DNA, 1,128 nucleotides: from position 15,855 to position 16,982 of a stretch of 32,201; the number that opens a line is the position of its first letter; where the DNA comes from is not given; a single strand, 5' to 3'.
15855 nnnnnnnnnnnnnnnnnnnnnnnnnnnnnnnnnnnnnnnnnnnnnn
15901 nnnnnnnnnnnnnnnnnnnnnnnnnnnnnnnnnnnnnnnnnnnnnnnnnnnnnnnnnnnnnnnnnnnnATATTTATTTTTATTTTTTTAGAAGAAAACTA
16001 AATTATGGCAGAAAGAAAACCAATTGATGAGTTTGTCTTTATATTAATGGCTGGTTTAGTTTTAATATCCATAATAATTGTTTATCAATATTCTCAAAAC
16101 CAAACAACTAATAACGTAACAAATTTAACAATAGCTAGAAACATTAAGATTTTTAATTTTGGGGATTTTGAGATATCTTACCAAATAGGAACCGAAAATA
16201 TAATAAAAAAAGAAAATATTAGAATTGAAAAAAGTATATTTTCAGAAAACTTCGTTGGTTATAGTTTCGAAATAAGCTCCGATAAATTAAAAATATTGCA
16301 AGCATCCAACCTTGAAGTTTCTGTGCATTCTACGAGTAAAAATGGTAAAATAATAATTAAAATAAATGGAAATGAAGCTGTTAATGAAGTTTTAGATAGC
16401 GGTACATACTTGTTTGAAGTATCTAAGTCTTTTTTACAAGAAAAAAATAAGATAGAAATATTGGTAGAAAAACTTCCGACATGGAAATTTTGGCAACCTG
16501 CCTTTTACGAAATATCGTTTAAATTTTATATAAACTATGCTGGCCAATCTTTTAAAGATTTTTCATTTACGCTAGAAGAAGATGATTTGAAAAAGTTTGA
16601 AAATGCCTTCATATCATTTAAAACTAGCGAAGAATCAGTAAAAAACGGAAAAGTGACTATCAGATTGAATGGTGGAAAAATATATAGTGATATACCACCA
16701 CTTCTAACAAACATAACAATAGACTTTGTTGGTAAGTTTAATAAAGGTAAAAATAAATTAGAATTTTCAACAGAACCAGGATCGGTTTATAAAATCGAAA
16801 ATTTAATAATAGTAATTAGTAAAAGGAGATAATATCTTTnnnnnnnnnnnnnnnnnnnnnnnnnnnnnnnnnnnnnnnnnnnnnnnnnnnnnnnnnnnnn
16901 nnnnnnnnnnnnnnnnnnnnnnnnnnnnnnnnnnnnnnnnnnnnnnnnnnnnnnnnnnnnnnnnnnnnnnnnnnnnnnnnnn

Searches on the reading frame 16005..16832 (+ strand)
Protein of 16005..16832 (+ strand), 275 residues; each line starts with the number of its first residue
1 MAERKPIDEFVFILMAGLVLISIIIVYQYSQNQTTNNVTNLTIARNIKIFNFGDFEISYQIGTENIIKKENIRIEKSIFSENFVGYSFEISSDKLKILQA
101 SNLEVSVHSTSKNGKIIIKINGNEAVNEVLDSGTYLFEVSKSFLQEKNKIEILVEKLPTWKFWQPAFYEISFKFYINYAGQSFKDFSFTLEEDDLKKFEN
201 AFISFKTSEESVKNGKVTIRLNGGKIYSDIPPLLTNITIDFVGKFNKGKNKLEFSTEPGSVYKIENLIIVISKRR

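Call 6: search_protein_families(library=pfam, proteins=[window:16005-16832:+], max_evalue=1)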
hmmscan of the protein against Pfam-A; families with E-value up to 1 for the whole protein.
window:16005-16832:+ (275 aa): 3 families
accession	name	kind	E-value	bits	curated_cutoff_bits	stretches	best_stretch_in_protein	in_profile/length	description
PF13860.13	FlgD_ig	-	0.11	12.9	27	1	94-141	26-75/79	FlgD Ig-like domain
PF02575.21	YbaB_DNA_bd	-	0.16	12.6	25.5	0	94-129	10-45/91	YbaB/EbfC DNA-binding family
PF20319.3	DUF6614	-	0.21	12.1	25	1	176-214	46-84/116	Family of unknown function (DUF6614)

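Call 7: search_protein_families(library=ncbifam, proteins=[window:16005-16832:+], max_evalue=1)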
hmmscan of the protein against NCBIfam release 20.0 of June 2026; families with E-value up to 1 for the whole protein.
window:16005-16832:+ (275 aa): 1 family
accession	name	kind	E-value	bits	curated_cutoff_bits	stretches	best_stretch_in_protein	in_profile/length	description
NF005176.1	PRK06655.1-1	equivalog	0.0034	17.3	230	1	54-154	60-162/197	flagellar hook assembly protein FlgD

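Call 17: search_protein_families(library=phrogs, proteins=[window:16005-16832:+], max_evalue=0.1)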
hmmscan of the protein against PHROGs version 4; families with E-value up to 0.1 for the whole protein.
window:16005-16832:+ (275 aa): 2 families
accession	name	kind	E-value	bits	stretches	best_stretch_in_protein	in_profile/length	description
phrog_3807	-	unknown function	0.0086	17.2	1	186-230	17-61/135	-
phrog_36279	-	unknown function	0.034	15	1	36-99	36-94/152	-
